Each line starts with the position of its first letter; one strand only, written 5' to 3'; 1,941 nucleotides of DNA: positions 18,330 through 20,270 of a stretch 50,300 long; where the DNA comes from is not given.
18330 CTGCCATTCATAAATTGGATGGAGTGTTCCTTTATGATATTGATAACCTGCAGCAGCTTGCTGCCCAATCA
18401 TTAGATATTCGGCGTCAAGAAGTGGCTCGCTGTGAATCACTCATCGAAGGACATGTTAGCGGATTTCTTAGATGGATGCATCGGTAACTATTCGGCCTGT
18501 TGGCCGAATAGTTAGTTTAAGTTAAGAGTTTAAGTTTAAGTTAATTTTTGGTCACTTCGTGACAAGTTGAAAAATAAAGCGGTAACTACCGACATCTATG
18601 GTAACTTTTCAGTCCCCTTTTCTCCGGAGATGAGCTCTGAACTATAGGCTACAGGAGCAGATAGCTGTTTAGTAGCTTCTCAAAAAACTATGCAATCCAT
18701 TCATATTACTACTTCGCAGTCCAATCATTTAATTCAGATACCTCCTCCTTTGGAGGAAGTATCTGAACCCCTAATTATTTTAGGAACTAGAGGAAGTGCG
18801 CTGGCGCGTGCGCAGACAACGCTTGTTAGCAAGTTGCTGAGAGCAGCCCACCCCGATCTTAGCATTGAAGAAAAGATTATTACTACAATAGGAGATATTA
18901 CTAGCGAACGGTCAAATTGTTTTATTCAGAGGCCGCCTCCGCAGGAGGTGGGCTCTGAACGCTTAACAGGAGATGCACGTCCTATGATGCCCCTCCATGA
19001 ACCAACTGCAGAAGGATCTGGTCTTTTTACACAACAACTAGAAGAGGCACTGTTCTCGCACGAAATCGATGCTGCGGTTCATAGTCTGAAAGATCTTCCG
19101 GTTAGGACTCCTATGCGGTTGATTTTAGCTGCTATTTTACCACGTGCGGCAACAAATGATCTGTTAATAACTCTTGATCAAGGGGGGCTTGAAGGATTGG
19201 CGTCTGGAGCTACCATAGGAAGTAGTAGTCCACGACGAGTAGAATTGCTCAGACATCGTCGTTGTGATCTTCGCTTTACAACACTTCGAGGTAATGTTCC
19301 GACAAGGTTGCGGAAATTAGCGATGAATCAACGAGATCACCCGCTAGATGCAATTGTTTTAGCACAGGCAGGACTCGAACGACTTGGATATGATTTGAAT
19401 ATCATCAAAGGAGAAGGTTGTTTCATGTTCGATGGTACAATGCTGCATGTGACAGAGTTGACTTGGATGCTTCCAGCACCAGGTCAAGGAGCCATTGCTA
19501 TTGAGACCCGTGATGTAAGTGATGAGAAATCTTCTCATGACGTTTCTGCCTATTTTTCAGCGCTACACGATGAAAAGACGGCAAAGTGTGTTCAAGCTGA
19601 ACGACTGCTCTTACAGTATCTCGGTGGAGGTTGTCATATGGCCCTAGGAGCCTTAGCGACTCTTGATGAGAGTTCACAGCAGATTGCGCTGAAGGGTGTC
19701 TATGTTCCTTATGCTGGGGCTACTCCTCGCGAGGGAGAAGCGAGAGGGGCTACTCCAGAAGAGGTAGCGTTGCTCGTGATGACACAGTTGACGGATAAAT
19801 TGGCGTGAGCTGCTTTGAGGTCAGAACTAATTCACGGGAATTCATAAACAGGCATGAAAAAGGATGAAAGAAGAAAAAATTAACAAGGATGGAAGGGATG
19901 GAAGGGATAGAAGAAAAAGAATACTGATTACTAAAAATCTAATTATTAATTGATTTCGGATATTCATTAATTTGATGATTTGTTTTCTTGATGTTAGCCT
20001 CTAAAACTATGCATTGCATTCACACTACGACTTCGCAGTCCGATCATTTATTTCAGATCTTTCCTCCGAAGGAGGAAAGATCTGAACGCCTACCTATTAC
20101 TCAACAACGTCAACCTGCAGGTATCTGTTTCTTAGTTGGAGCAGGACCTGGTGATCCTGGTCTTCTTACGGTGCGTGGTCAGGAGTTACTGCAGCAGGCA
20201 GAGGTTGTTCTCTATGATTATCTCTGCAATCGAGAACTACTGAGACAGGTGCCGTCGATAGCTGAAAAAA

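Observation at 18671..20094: Family A supplies the only usable start codons and a conserved N-terminal peptide to hemC and cobA/hemD, and probably to scpA, tmk and the giant protein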

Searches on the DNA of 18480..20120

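Call 34: search_rna_families(source=window, start=18480, end=20120, threshold=evalue, max_evalue=1)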
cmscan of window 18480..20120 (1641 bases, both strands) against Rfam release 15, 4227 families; matches with E-value up to 1: 2.
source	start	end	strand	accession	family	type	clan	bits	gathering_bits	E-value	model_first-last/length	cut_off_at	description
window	18870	18996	+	RF02634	EF3314_EF3315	Gene; sRNA;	-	22.6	100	0.015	1-141/141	no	Enterococcus sRNA EF3314_EF3315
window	19514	19566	+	RF00274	SNORD57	Gene; snRNA; snoRNA; CD-box;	CL00058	20.8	47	0.31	1-72/72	no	Small nucleolar RNA SNORD57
